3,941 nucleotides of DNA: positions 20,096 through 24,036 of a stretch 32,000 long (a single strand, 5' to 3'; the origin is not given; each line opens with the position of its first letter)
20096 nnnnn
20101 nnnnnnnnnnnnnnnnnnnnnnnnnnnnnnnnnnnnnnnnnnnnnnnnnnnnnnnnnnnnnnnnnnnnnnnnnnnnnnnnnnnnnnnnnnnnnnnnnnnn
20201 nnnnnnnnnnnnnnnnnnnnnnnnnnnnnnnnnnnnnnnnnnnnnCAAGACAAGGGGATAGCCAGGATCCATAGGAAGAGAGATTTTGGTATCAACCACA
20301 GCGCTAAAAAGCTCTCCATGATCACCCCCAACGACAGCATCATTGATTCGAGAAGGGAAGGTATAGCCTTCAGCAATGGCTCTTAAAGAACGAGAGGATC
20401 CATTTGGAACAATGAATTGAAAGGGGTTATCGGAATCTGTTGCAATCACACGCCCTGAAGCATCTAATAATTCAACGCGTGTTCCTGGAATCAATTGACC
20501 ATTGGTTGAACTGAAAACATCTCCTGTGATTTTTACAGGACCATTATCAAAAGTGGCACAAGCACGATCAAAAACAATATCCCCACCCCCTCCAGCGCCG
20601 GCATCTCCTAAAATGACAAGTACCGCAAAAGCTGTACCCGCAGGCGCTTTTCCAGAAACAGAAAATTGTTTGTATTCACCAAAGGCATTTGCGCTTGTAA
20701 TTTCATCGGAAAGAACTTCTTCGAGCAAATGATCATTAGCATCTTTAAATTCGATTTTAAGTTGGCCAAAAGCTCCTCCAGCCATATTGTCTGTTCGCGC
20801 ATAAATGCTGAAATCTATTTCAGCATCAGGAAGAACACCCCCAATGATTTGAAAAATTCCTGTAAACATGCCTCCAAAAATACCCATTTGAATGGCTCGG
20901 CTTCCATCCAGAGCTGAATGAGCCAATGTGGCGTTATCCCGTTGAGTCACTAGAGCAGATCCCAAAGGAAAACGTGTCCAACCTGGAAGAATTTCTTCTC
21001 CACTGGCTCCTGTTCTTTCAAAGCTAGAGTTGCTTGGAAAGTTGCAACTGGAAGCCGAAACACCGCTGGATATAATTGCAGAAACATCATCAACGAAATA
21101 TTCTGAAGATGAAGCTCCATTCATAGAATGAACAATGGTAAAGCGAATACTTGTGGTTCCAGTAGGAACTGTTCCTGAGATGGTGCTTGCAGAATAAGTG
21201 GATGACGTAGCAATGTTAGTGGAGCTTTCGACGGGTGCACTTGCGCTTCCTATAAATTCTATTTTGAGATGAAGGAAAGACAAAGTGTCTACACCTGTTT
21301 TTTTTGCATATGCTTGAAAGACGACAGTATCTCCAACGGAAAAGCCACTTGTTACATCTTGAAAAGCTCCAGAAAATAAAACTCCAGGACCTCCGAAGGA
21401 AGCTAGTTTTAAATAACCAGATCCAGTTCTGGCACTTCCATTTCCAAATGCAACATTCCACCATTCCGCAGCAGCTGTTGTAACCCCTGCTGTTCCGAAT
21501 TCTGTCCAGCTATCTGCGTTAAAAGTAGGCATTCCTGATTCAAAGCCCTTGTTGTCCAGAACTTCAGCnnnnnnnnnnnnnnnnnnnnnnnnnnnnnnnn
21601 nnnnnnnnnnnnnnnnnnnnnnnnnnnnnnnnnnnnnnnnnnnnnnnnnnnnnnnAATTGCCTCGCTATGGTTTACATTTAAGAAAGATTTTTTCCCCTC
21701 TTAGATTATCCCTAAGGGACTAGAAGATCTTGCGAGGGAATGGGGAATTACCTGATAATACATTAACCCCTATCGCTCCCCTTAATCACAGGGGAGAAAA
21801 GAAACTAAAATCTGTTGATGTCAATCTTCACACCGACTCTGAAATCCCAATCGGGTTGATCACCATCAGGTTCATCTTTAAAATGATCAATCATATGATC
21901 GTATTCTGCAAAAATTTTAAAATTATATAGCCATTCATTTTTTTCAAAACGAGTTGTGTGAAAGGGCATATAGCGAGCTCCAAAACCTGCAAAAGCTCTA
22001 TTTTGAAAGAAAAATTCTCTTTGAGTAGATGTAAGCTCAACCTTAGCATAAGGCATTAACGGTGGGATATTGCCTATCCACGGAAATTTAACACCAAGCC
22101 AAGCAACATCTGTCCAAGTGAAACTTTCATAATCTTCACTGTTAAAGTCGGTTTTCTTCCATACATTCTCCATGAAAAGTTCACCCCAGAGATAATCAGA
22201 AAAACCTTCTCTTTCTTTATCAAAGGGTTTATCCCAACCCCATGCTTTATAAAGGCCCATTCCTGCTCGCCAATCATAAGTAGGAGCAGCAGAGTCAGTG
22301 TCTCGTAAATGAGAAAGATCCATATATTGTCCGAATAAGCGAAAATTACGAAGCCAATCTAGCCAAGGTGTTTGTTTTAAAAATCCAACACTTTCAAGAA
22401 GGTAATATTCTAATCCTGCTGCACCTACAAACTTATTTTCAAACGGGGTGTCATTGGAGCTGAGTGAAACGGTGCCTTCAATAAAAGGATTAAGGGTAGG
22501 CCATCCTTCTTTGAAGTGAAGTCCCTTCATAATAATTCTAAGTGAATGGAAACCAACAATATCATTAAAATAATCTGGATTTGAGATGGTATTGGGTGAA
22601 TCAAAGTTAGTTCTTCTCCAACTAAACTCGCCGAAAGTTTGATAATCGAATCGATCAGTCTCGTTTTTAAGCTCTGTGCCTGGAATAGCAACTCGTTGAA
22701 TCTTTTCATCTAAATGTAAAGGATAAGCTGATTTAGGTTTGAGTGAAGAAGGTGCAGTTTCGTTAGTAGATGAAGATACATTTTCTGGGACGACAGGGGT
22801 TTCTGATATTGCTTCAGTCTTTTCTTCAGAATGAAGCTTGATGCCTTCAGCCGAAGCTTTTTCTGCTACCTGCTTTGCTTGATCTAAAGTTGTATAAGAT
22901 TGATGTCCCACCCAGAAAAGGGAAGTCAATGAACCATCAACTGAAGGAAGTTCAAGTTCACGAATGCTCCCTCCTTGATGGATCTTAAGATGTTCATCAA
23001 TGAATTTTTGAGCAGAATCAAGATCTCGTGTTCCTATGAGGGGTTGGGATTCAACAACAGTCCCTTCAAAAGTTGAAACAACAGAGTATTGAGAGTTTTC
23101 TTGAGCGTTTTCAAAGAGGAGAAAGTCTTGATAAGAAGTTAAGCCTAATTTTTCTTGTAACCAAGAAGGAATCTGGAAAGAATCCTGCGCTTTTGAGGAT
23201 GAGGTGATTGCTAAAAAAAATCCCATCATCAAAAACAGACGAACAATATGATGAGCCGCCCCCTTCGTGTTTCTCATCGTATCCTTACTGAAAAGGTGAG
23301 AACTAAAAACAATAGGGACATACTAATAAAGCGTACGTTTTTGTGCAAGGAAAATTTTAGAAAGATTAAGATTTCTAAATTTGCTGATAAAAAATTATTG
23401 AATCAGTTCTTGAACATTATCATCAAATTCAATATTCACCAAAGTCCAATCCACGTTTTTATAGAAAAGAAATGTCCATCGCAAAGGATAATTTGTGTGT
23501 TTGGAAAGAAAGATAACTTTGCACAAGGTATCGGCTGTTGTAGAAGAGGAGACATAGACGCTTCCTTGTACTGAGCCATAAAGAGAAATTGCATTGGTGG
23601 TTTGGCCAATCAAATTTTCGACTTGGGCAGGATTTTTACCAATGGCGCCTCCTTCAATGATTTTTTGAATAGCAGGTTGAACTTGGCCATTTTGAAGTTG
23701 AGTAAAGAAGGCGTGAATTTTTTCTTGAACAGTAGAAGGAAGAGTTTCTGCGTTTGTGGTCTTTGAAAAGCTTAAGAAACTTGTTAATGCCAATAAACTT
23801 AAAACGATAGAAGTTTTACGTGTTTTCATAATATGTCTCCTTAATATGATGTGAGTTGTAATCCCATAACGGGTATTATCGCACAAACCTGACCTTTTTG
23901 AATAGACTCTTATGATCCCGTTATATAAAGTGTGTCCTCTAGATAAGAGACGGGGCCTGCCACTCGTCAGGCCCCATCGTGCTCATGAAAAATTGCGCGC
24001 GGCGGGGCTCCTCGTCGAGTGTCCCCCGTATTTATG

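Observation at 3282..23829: System-level hypothesis: a glycan capture and degradation locus without Sus or TonB parts, possibly targeting beta-1,2-glucan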

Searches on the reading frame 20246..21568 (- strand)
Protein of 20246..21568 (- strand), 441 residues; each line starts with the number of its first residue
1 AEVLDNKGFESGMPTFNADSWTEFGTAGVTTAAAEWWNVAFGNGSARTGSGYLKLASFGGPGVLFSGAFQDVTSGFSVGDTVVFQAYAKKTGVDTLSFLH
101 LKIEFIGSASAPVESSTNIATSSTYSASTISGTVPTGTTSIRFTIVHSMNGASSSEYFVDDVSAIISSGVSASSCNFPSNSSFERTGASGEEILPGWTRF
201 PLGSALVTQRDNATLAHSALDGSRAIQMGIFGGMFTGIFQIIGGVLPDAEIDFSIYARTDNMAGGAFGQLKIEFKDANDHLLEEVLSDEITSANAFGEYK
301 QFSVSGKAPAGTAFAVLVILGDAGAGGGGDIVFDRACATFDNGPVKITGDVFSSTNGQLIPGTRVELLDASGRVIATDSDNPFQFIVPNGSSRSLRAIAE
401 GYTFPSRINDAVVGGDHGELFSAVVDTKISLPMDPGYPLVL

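Call 59: predict_structure(alignment_id=A3)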
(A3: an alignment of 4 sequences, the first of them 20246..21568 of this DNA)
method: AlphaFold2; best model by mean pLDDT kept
length: 441 residues; sequences in the alignment: 4
mean_pLDDT: 55.1   pTM: 0.37
mean pLDDT of the five models: 55.1, 53.9, 53.6, 52.0, 48.8
residues with pLDDT >= 90: 2; 70-90: 93; 50-70: 197; < 50: 149
segments of 3 or more residues with pLDDT < 50: 1-19, 27-51, 166-233, 325-330, 334-336, 402-418
pLDDT, mean of each block of 10 residues (from residue 1): 25 34 53 44 32 54 63 57 62 68 71 60 62 68 72 64 47 28 26 24 27 30 34 50 57 64 66 69 84 69 77 63 49 52 66 70 75 80 73 68 37 39 56 56 42
secondary structure, 60 per line:
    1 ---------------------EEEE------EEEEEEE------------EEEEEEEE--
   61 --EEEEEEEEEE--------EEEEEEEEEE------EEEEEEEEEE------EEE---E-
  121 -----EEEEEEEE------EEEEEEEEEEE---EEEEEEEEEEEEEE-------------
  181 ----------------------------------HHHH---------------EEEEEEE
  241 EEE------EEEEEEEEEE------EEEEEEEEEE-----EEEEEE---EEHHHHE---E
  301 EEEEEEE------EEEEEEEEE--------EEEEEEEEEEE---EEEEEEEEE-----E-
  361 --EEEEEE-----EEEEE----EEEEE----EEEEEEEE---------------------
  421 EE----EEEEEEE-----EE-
elements in order: E22-25 E32-38 E51-58 E63-72 E81-90 E97-106 E113-115 E126-133 E140-150 E154-167 H215-218 E234-243 E250-259 E266-275 E281-286 H292-295 E300-307 E314-322 E331-341 E345-353 E363-368 E374-378 E383-387 E392-399 E427-433

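Call 62: fold_search(model_id=the predicted structure, library=pdb)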
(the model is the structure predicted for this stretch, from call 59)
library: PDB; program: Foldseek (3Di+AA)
matches with E <= 10: 1640; with E <= 0.001: 53
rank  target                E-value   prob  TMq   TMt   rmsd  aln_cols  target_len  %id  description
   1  4xup_F                1.6e-06  1.00  0.23  0.30  14.9       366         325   11  Structure of the N-terminal CBM22-1-CBM22-2 tandem domain from Paenibacillus barcinonensis Xyn10C (released 2015-06-03)
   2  4xup_A                2.1e-06  1.00  0.24  0.30  12.7       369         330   11  Structure of the N-terminal CBM22-1-CBM22-2 tandem domain from Paenibacillus barcinonensis Xyn10C (released 2015-06-03)
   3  4xup_D                3.0e-06  1.00  0.26  0.32  11.7       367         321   10  Structure of the N-terminal CBM22-1-CBM22-2 tandem domain from Paenibacillus barcinonensis Xyn10C (released 2015-06-03)
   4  7kwb_B                3.9e-06  1.00  0.21  0.24  18.1       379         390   10  Surface glycan-binding protein B from Bacteroides thetaiotaomicron (released 2021-02-17)
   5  4xup_B                4.0e-06  1.00  0.22  0.30  16.9       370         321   11  Structure of the N-terminal CBM22-1-CBM22-2 tandem domain from Paenibacillus barcinonensis Xyn10C (released 2015-06-03)
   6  8a1a_A                5.4e-06  1.00  0.21  0.08  18.3       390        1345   10  Structure of a leucinostatin derivative determined by host lattice display : L1F11V1 construct (released 2022-12-07)
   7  6qev_B                8.9e-06  1.00  0.21  0.08  17.8       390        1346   10  EngBF DARPin Fusion 4b B6 (released 2019-11-06)
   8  7kwb_A                1.4e-05  1.00  0.21  0.22  18.0       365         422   12  Surface glycan-binding protein B from Bacteroides thetaiotaomicron (released 2021-02-17)
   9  9efi_A                1.5e-05  1.00  0.22  0.14  18.3       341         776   11  VIP3Cb1 Protoxin Structure (released 2025-06-18)
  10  2zxq                  1.5e-05  1.00  0.21  0.09  18.0       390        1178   10  Crystal structure of endo-alpha-N-acetylgalactosaminidase from Bifidobacterium longum (EngBF) (released 2009-06-16)
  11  6qfk_A                1.6e-05  1.00  0.21  0.08  18.3       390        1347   11  EngBF DARPin Fusion 4b G10 (released 2019-11-06)
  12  6sh9_B                1.9e-05  1.00  0.21  0.08  18.1       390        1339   10  EngBF DARPin Fusion 4b D12 (released 2019-11-06)
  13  8a19_A                2.1e-05  1.00  0.21  0.08  18.1       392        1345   10  Structure of a leucinostatin derivative determined by host lattice display : L1E4V1 construct (released 2022-12-07)
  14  8zj4_A                3.9e-05  1.00  0.22  0.17  26.0       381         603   11  trypsinogen-EP-N619A (released 2025-05-21)
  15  6tfj_A                5.5e-05  1.00  0.23  0.14  17.2       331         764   13  Vip3Aa protoxin structure (released 2020-08-12)
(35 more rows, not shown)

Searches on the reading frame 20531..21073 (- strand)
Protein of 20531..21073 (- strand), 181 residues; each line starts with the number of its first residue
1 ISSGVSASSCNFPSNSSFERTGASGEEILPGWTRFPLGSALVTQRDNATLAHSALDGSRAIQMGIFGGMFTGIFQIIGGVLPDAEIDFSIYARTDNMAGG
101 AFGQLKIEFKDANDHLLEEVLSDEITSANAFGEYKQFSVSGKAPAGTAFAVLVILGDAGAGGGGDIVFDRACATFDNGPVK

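Call 38: search_protein_families(library=pfam, max_evalue=5, proteins=[window:20531-21073:-])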
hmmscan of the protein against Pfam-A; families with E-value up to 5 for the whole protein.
seq(181 aa): 0 families

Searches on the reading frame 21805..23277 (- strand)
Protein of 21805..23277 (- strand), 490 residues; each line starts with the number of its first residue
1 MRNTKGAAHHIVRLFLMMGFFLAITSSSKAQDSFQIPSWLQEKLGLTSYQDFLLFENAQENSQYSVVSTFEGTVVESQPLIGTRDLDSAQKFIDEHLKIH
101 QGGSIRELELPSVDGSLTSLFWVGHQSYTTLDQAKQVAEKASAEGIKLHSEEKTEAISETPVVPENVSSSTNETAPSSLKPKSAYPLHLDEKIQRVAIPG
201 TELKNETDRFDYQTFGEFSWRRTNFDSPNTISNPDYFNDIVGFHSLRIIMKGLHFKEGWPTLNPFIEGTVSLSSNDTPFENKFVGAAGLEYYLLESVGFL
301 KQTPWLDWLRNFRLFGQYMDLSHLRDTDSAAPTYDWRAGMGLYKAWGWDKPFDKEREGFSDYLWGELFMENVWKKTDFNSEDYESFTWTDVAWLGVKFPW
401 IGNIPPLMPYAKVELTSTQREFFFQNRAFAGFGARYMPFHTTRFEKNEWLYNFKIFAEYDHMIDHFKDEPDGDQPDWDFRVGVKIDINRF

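Call 4: search_protein_families(library=pfam, proteins=[window:21805-23277:-], max_evalue=0.01)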
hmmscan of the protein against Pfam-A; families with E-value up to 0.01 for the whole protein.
window:21805-23277:- (490 aa): 0 families

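Call 10: find_encoding_contigs(protein=window:21805-23277:-, flank=10000, max_places=6)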
Protein window:21805-23277:- (490 aa): 1 contig read that carries it; 1 place shown.
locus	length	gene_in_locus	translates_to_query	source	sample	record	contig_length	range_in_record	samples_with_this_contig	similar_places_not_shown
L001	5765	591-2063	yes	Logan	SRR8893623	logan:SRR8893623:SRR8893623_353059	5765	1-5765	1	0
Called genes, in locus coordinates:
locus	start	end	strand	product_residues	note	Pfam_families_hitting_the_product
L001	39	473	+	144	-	-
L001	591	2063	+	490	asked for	-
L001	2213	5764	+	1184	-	?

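Call 11: search_protein_families(library=ncbifam, proteins=[window:21805-23277:-], max_evalue=0.01)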
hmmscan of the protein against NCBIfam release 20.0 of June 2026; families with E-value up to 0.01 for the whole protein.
window:21805-23277:- (490 aa): 0 families

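Call 38: search_protein_families(library=pfam, max_evalue=5, proteins=[window:21805-23277:-])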
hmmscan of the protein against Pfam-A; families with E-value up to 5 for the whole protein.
window:21805-23277:- (490 aa): 0 families

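Call 78: search_solved_structures(query=window:21805-23277:-, max_evalue=1)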
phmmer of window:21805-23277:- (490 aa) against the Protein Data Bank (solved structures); distinct sequences matched with E-value up to 1: 0.

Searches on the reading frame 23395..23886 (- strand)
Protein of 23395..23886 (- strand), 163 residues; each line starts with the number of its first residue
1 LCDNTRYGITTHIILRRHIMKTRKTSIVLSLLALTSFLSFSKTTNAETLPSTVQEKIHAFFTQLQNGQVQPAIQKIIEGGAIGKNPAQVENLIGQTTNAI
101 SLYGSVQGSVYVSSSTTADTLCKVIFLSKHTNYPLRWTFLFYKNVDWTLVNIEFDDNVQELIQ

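Call 4: search_protein_families(library=pfam, proteins=[window:23395-23886:-], max_evalue=0.01)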
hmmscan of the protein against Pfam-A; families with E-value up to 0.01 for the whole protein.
window:23395-23886:- (163 aa): 0 families

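Call 11: search_protein_families(library=ncbifam, proteins=[window:23395-23886:-], max_evalue=0.01)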
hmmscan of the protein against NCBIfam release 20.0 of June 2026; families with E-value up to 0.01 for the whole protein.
window:23395-23886:- (163 aa): 0 families

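Call 38: search_protein_families(library=pfam, max_evalue=5, proteins=[window:23395-23829:-])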
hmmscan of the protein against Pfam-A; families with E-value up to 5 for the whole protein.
window:23395-23829:- (144 aa): 0 families
